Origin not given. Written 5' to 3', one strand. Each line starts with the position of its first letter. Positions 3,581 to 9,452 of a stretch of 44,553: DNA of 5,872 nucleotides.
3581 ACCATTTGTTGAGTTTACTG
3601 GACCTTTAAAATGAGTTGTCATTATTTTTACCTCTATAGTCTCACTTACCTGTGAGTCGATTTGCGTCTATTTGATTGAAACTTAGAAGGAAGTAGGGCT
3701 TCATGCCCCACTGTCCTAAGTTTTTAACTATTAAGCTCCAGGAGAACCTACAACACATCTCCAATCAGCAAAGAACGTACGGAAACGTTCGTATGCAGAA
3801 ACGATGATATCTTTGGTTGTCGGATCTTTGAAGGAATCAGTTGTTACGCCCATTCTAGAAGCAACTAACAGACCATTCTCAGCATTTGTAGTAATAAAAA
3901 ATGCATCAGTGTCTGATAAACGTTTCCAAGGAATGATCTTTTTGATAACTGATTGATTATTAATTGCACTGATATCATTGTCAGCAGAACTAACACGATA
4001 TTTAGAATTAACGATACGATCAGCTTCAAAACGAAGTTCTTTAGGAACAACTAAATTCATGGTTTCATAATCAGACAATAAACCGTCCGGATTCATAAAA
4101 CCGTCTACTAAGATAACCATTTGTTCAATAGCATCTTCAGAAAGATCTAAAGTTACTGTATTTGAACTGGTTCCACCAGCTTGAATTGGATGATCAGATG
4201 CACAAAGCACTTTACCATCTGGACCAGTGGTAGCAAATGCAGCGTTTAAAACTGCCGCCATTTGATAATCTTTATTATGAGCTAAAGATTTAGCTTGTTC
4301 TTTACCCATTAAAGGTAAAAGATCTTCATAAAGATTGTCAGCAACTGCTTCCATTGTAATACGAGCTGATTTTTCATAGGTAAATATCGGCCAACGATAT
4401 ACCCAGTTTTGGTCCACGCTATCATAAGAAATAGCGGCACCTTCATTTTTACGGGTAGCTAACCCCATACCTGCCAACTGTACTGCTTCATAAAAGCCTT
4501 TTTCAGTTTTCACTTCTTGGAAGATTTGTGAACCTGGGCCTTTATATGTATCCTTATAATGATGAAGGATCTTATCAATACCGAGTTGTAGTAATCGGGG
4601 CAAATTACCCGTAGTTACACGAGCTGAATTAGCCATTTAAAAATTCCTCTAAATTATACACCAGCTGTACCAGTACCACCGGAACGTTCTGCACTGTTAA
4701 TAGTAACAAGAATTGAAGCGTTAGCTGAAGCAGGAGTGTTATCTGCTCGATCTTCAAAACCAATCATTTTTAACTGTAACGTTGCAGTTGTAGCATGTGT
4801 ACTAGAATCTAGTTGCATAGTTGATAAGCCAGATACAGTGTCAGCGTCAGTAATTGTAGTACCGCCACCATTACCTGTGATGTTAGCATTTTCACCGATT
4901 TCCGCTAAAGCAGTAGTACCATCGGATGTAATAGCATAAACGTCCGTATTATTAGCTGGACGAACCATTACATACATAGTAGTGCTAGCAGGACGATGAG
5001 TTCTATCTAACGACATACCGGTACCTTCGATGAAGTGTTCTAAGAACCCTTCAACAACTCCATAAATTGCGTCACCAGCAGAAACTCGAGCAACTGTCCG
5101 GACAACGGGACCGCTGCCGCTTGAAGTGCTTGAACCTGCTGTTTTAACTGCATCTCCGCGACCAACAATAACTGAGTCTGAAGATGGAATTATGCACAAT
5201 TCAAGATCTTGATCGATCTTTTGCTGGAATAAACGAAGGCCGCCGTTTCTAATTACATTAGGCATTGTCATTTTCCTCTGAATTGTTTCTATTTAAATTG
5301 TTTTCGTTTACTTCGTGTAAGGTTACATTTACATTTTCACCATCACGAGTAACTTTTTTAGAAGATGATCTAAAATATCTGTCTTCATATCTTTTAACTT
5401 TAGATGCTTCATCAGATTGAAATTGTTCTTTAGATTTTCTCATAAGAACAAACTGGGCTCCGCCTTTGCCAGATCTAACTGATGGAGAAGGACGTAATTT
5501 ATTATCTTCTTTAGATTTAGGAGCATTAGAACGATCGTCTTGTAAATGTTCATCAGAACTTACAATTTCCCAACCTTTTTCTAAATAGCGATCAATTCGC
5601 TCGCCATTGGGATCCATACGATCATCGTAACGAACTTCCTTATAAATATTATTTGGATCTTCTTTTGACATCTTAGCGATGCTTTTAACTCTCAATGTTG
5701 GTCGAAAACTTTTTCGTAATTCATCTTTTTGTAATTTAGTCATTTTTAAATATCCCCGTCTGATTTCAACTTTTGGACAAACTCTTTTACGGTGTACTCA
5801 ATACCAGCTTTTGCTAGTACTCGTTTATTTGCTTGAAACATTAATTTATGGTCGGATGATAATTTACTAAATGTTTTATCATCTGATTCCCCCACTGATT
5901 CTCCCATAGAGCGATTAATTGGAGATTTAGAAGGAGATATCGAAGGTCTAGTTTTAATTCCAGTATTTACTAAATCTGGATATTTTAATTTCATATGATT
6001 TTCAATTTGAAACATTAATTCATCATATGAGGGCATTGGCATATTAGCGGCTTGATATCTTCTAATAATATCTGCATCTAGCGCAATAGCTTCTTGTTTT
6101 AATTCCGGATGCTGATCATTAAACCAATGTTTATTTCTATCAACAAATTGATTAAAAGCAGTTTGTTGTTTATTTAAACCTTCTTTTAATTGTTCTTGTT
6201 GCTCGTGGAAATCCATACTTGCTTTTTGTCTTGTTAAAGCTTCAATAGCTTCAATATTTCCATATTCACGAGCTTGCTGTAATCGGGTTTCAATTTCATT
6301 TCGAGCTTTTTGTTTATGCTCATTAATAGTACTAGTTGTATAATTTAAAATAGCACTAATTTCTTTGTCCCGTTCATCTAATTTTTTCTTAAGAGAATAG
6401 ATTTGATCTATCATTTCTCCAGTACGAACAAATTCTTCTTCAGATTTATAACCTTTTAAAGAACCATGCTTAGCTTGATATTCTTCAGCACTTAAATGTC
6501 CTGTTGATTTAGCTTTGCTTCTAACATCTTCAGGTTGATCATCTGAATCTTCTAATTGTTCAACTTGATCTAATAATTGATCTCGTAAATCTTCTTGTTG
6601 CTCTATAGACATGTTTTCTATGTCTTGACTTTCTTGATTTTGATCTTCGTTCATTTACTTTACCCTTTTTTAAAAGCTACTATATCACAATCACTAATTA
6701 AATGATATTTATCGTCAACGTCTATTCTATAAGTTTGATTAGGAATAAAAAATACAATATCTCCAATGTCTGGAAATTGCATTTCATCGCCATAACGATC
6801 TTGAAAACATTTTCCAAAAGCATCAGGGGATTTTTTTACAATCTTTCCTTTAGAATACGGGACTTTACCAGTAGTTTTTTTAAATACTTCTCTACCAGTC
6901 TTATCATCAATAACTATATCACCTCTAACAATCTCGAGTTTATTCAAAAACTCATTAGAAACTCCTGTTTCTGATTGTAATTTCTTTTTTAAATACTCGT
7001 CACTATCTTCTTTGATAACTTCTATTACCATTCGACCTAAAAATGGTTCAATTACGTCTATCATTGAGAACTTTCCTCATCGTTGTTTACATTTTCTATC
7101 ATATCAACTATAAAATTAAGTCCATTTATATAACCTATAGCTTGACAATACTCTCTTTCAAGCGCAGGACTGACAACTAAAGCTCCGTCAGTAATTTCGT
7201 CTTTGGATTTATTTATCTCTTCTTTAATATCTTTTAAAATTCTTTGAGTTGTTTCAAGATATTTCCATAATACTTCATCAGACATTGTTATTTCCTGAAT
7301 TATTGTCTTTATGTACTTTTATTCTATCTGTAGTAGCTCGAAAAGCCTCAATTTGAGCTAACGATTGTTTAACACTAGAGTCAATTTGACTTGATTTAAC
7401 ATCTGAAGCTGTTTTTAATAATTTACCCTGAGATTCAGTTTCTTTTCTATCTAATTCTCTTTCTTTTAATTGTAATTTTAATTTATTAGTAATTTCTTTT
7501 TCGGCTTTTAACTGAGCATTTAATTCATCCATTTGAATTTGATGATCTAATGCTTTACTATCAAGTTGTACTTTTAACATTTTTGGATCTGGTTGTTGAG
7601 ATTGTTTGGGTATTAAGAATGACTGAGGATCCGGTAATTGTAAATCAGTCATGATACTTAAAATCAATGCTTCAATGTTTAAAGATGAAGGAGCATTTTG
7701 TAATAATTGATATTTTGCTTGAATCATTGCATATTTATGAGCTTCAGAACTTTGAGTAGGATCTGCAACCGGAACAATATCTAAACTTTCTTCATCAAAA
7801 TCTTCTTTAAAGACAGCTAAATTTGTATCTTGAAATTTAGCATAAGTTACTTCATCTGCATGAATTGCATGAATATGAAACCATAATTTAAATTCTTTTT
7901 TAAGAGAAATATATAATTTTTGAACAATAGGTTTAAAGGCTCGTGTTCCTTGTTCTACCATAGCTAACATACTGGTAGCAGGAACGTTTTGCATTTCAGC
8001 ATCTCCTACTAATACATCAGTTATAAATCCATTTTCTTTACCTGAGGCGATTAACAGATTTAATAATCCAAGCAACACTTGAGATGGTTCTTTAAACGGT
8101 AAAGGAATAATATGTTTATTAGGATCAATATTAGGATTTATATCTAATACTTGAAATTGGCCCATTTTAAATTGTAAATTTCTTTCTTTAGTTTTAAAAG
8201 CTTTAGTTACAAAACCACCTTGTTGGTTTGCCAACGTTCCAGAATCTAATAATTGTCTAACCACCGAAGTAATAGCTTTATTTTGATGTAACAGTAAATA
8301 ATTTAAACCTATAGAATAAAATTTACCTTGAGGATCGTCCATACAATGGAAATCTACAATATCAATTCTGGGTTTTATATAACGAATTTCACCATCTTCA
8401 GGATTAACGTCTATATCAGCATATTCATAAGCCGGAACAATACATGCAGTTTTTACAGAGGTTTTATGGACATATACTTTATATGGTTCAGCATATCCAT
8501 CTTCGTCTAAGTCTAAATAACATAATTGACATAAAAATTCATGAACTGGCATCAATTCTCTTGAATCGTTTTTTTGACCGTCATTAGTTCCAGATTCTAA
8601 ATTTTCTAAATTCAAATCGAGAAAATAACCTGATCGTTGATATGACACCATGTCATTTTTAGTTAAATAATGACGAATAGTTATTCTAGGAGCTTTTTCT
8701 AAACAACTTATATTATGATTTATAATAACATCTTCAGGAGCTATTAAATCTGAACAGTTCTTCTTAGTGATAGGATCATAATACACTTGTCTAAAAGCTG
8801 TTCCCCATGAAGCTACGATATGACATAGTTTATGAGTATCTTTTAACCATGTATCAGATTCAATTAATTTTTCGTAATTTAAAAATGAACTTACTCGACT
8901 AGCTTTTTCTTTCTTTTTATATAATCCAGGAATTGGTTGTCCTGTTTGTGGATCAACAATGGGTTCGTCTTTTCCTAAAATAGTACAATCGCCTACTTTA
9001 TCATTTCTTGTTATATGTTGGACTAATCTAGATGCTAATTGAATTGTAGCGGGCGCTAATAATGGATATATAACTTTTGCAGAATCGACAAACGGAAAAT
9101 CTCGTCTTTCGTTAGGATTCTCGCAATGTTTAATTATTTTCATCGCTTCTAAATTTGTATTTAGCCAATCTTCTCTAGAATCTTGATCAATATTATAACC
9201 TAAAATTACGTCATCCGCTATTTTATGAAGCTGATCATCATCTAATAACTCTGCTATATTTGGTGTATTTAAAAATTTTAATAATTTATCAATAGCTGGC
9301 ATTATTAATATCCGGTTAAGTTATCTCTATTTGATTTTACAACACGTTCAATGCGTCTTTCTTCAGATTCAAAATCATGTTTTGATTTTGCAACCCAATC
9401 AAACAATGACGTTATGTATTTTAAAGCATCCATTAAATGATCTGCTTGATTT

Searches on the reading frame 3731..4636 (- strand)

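Call 12: search_protein_families(library=phrogs, proteins=[window:3731-4636:-], max_evalue=0.00001)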
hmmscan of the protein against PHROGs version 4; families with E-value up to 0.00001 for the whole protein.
window:3731-4636:- (301 aa): 1 family
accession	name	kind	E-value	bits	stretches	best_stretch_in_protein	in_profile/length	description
phrog_371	-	head and packaging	2.3e-08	34.7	1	86-298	79-231/303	major head protein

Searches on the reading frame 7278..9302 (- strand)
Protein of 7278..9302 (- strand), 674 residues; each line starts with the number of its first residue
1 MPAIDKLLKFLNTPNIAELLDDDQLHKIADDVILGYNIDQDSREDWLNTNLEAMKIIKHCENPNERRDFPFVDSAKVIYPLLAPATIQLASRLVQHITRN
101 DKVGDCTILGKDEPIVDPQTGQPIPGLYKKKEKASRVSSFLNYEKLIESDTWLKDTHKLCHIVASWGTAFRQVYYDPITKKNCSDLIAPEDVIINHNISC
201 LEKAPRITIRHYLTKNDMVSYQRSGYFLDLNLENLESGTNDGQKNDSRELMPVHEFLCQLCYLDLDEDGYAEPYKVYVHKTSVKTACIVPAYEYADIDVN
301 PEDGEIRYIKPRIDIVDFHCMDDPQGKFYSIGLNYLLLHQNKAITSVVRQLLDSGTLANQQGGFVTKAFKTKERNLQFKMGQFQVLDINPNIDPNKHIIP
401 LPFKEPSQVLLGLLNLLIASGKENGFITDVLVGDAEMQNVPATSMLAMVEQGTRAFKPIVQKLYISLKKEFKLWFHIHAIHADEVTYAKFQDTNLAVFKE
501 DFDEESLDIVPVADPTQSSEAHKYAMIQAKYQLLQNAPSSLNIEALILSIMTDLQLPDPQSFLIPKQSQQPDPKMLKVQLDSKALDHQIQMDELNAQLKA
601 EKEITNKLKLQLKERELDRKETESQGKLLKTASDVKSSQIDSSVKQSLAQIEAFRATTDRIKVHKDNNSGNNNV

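Call 12: search_protein_families(library=phrogs, proteins=[window:7278-9302:-], max_evalue=0.00001)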
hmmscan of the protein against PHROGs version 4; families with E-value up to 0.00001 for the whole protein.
window:7278-9302:- (674 aa): 1 family
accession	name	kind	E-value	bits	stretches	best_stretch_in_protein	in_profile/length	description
phrog_1216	-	head and packaging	1.2e-24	87.8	1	163-650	193-686/714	portal protein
